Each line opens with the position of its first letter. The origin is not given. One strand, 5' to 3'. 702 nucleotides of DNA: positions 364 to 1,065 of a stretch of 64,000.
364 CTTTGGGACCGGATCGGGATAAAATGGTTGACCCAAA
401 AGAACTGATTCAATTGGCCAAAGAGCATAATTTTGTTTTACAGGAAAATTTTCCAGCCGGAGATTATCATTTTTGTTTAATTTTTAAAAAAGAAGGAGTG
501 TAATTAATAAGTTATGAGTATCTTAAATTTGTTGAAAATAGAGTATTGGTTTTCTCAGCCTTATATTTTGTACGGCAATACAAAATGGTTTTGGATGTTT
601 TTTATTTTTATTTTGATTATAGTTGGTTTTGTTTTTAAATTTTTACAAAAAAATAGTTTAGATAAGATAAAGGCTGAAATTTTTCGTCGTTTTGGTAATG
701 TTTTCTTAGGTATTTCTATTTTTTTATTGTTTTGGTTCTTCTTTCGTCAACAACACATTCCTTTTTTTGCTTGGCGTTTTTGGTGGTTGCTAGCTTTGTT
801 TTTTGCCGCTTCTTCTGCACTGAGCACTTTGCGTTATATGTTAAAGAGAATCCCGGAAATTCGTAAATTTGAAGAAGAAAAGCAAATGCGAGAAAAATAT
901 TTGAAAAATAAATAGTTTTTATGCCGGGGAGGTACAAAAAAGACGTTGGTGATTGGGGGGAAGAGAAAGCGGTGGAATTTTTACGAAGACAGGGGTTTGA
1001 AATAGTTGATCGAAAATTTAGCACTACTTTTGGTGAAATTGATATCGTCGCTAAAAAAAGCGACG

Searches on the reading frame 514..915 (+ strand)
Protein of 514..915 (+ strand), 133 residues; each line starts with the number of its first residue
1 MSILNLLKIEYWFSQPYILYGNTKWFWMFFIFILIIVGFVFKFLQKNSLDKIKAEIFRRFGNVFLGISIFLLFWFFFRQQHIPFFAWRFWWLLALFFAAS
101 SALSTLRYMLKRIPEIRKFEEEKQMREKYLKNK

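Call 47: find_encoding_contigs(protein=window:514-915:+, flank=10000, max_places=1)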
Protein window:514-915:+ (133 aa): 4 contigs read that carry it; 1 place shown.
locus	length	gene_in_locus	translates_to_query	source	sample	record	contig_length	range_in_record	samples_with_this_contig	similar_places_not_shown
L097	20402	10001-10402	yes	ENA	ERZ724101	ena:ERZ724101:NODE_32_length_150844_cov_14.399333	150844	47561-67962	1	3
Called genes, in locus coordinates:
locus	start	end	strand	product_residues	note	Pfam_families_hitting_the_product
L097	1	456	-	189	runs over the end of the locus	-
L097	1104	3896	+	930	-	PF00133:tRNA-synt_1, PF09334:tRNA-synt_1g, PF13603:tRNA-synt_1_2 (faint), PF08264:Anticodon_1, PF10458:Val_tRNA-synt_C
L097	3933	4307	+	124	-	PF05635:23S_rRNA_IVP, PF22296:bAvd (weak)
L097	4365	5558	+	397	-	PF00579:tRNA-synt_1b, PF22421:SYY_C-terminal, PF01479:S4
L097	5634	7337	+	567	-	PF03485:Arg_tRNA_synt_N, PF00750:tRNA-synt_1d, PF05746:DALR_1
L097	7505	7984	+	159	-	PF04519:Bactofilin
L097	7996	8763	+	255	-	PF00781:DAGK_cat (weak)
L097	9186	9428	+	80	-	-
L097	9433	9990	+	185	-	PF01209:Ubie_methyltran (weak), PF13847:Methyltransf_31, PF08241:Methyltransf_11, PF13649:Methyltransf_25 (weak)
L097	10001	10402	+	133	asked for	-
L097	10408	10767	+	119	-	PF02021:UPF0102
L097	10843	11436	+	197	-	PF00334:NDK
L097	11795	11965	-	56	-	PF00830:Ribosomal_L28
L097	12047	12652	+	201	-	PF02163:Peptidase_M50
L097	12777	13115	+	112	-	PF04020:Phage_holin_4_2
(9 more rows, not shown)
